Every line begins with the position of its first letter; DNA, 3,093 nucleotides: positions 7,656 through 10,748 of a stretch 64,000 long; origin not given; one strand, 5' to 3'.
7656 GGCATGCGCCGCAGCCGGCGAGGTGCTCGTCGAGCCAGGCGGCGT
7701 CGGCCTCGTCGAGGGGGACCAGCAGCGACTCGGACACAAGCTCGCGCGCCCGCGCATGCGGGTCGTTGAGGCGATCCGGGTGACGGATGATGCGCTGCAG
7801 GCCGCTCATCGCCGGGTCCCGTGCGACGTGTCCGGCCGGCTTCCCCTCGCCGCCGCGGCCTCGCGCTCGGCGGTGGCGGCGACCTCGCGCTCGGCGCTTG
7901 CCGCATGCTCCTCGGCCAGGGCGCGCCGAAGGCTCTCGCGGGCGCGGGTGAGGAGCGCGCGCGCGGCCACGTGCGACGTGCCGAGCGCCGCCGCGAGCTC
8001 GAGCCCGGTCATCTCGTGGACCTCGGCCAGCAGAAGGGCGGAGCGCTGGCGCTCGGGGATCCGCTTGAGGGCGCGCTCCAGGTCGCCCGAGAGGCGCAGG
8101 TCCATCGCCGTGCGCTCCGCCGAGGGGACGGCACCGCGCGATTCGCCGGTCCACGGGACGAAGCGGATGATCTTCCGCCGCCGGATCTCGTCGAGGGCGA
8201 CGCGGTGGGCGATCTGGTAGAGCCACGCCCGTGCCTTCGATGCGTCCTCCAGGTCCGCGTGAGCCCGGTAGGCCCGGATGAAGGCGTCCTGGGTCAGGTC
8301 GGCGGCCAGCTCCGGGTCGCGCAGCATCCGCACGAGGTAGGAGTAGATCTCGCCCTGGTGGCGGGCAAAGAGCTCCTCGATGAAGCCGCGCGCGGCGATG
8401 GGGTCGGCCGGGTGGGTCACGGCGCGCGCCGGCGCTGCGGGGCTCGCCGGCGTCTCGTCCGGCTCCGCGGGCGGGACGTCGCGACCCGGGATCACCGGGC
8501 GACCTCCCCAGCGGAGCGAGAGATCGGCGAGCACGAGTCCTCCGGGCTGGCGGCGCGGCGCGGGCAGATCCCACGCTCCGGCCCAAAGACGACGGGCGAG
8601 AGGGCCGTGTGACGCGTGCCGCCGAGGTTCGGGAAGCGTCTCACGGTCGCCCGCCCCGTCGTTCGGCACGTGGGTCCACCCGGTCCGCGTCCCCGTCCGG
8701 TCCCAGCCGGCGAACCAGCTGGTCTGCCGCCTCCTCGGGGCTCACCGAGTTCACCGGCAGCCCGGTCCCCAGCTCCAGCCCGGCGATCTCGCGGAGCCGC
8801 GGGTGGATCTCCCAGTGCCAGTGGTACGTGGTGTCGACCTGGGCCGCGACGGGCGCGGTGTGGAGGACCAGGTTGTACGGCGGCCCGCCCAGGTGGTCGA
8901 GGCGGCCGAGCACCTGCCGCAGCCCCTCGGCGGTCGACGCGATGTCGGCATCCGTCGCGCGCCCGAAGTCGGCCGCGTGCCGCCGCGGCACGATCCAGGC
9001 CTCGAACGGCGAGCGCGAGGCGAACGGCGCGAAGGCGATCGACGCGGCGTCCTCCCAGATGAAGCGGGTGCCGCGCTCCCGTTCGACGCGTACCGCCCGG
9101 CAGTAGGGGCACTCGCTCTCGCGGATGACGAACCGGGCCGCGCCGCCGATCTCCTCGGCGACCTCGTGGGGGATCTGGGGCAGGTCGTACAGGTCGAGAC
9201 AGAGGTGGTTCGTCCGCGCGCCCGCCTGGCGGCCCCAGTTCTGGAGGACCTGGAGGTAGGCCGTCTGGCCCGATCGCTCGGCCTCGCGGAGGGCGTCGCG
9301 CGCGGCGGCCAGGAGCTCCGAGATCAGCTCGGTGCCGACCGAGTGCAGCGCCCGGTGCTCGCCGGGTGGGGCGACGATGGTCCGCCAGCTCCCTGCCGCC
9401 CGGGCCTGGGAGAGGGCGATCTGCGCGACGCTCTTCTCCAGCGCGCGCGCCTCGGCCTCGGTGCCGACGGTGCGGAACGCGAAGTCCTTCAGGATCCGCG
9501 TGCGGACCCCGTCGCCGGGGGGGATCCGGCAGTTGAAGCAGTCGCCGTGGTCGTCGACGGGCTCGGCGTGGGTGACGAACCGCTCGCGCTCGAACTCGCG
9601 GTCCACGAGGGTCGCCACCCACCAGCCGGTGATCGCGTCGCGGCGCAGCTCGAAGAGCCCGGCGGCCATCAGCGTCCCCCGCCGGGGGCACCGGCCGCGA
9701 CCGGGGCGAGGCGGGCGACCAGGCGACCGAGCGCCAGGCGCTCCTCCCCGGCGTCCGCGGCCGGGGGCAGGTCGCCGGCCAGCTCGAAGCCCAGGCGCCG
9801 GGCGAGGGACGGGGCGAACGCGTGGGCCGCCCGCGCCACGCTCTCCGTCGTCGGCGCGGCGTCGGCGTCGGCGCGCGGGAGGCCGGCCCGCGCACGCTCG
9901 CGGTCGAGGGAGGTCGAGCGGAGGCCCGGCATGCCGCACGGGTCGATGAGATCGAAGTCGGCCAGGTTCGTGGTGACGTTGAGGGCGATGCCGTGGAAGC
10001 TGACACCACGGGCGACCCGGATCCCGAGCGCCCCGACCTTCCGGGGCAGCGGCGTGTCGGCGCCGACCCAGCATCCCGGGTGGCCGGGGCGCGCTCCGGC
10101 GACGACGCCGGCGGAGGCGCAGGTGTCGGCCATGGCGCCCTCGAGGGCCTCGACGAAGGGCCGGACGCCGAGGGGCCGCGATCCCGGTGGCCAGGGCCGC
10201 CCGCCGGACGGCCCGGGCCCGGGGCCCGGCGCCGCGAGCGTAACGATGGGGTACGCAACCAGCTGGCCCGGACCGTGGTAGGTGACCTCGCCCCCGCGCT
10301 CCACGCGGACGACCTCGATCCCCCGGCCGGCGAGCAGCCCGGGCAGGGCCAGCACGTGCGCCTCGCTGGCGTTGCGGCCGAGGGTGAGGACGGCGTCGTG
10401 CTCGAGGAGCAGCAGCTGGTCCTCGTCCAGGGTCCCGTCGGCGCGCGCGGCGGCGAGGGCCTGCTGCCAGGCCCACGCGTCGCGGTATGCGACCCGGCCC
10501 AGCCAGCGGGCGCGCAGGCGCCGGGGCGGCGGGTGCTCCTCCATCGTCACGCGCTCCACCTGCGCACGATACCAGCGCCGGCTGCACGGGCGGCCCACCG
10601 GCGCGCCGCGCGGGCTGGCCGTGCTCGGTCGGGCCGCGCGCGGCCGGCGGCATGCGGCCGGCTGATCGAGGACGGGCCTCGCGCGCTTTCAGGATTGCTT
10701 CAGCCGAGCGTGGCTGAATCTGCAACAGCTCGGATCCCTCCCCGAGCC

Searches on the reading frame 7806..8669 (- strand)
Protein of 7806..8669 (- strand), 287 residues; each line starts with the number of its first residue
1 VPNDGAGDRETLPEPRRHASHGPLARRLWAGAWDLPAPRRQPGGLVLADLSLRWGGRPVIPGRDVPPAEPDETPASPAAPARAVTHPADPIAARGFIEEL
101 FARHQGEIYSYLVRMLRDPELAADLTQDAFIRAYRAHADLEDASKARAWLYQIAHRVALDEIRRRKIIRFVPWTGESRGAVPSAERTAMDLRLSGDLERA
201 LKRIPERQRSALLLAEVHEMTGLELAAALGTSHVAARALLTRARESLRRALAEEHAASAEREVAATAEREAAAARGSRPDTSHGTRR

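Call 40: search_protein_families(library=pfam, proteins=[window:7806-8669:-], max_evalue=0.0001)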
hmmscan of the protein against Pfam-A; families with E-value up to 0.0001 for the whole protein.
window:7806-8669:- (287 aa): 3 families
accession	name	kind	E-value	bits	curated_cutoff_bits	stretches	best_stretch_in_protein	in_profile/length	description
PF04542.20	Sigma70_r2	-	2.3e-17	63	24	1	100-166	1-69/71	Sigma-70 region 2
PF08281.18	Sigma70_r4_2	-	3e-09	36.8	25.7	1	196-247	3-54/54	Sigma-70, region 4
PF04545.22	Sigma70_r4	-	2.6e-05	24.1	24.1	1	200-248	1-49/50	Sigma-70, region 4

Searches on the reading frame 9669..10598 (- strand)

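Call 40: search_protein_families(library=pfam, proteins=[window:9669-10598:-], max_evalue=0.0001)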
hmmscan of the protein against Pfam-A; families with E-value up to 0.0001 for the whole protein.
window:9669-10598:- (309 aa): 1 family
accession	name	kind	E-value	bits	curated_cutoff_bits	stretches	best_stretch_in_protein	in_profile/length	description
PF21948.1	LplA-B_cat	-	6.6e-31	108.3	27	1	38-233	2-180/200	Lipoyl protein ligase A/B catalytic domain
